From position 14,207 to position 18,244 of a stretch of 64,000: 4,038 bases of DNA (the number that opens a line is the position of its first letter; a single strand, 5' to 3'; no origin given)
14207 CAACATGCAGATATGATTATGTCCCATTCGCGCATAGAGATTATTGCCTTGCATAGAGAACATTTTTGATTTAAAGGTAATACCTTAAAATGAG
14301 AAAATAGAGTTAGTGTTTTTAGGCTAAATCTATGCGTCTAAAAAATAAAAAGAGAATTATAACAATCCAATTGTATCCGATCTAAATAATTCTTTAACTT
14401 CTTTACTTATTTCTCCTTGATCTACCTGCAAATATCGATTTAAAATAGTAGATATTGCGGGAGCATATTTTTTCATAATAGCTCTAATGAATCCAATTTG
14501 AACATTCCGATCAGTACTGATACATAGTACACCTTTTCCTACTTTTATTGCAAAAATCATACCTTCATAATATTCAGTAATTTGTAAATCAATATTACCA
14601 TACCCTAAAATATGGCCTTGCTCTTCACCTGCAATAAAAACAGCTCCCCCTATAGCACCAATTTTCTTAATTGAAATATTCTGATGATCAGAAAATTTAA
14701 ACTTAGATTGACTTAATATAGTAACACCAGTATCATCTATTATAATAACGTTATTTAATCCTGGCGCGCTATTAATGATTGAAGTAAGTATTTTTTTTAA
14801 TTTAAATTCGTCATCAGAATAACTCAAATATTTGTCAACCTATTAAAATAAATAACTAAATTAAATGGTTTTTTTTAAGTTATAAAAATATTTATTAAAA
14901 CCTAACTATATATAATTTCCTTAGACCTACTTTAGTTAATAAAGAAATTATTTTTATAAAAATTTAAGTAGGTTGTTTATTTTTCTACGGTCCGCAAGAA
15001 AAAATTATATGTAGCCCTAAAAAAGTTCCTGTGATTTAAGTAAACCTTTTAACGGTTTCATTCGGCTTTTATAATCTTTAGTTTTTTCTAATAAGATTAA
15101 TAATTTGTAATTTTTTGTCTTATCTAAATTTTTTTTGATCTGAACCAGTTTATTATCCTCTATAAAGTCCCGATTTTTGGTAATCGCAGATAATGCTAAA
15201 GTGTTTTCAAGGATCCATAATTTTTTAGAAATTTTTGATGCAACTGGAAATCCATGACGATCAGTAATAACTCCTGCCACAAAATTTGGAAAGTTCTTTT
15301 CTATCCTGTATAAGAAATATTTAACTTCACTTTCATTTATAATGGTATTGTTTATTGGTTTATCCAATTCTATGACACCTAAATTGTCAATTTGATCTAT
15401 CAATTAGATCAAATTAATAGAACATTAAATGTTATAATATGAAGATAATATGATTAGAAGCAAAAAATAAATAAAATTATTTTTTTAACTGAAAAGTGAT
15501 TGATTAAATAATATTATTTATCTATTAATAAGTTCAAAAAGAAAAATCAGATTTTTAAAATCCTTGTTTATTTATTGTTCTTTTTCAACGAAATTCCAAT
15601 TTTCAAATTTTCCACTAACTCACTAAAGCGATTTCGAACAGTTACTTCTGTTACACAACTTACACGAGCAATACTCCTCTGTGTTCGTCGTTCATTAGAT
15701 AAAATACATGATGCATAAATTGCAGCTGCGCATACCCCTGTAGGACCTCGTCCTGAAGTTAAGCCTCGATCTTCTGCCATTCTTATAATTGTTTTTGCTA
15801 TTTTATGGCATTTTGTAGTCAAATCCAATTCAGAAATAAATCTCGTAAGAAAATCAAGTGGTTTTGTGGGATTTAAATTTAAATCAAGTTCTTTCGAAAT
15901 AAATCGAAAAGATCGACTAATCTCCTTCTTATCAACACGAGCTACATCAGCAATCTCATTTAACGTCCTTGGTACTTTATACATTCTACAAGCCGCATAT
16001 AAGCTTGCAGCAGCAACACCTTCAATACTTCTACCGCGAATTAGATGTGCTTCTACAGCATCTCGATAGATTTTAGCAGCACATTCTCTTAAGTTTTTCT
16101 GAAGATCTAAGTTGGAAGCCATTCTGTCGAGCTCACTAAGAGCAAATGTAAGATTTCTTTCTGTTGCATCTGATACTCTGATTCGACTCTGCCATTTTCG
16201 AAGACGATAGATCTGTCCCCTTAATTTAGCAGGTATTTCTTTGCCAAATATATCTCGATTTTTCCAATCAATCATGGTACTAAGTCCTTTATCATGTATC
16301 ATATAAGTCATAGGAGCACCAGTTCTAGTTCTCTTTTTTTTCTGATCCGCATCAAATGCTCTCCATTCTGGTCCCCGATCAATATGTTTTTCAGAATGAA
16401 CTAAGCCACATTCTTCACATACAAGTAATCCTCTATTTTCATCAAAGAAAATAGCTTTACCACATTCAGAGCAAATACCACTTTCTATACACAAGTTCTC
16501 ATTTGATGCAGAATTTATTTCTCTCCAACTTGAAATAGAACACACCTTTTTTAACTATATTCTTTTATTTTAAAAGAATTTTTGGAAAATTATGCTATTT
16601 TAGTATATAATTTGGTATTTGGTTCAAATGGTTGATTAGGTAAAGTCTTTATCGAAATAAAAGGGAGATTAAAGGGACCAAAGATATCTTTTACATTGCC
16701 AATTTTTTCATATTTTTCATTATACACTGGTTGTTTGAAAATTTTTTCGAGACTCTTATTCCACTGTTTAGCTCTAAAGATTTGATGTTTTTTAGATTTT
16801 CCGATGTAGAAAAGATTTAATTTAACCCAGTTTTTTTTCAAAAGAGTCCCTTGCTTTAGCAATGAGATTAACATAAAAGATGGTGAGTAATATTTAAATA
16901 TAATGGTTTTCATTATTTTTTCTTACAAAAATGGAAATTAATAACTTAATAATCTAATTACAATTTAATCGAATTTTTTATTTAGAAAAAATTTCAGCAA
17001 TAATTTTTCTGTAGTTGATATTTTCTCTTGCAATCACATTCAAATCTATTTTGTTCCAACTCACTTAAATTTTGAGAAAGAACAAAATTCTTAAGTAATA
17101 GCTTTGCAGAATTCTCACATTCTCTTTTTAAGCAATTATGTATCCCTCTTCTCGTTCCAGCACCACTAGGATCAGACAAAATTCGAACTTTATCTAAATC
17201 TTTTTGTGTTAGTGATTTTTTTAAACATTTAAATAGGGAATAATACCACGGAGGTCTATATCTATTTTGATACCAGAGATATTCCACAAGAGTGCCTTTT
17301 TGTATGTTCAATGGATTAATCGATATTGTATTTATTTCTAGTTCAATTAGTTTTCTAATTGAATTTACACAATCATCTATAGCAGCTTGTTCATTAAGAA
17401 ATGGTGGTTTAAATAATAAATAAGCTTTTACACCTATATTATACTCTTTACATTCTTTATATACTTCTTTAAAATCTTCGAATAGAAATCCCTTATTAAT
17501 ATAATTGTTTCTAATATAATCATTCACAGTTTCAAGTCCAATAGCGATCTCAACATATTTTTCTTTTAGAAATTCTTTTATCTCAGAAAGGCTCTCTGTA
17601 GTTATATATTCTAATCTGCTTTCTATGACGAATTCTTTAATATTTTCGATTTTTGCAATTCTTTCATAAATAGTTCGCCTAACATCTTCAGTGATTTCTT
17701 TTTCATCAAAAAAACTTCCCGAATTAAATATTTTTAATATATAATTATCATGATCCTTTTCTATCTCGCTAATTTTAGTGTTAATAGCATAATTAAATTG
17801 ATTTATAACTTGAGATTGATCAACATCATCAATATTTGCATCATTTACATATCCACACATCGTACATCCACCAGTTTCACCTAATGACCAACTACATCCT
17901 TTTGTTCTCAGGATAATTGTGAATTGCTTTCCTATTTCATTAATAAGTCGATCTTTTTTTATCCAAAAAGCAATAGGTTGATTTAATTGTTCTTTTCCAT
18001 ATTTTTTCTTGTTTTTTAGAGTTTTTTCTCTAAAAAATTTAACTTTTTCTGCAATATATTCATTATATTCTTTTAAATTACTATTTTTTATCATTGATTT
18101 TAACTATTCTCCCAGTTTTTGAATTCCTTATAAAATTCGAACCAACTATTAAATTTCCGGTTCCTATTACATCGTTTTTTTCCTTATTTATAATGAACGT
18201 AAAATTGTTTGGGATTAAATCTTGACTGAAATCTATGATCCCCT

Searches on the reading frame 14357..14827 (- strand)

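Call 54: search_protein_families(library=pfam, proteins=[window:14357-14827:-], max_evalue=0.00001)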
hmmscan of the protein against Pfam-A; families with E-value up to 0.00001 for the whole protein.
window:14357-14827:- (156 aa): 1 family
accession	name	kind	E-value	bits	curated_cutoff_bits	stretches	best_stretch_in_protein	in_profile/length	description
PF08923.16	MAPKK1_Int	-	8.4e-06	26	25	0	9-128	2-115/119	Mitogen-activated protein kinase kinase 1 interacting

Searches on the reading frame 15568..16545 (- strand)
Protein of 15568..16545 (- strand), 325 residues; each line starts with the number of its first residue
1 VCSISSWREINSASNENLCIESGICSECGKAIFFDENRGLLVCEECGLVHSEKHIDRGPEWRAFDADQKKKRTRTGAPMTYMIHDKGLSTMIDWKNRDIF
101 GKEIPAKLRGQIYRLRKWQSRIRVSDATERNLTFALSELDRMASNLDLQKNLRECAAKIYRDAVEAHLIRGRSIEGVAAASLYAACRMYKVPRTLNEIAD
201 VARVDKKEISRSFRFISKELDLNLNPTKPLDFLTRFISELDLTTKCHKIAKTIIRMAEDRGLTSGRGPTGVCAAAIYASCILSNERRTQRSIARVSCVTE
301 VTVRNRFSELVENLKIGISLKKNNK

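Call 54: search_protein_families(library=pfam, proteins=[window:15568-16545:-], max_evalue=0.00001)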
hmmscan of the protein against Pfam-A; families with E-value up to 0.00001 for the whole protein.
window:15568-16545:- (325 aa): 2 families
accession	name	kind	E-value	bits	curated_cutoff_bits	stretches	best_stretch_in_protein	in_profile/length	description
PF00382.24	TFIIB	-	2.2e-46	156.3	23.6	2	130-217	3-90/92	Transcription factor TFIIB repeat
PF08271.17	Zn_Ribbon_TF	-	3.9e-13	49.2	29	1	24-64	2-43/43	TFIIB zinc-binding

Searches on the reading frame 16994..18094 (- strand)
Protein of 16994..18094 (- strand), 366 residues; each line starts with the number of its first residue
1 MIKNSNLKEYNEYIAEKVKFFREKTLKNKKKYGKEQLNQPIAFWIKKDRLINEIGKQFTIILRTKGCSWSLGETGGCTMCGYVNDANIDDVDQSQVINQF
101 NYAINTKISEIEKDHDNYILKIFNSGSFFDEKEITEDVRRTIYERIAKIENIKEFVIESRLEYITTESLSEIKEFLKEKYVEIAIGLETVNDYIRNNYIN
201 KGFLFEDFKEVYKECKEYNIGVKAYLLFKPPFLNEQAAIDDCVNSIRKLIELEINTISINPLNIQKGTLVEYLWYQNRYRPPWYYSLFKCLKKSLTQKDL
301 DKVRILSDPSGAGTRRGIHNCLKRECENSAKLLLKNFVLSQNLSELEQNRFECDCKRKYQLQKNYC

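Call 54: search_protein_families(library=pfam, proteins=[window:16994-18094:-], max_evalue=0.00001)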
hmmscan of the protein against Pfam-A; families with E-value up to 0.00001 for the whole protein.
window:16994-18094:- (366 aa): 1 family
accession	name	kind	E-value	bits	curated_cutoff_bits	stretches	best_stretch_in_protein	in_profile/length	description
PF04055.27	Radical_SAM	-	3.7e-06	27.6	29.5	1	122-231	50-152/166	Radical SAM superfamily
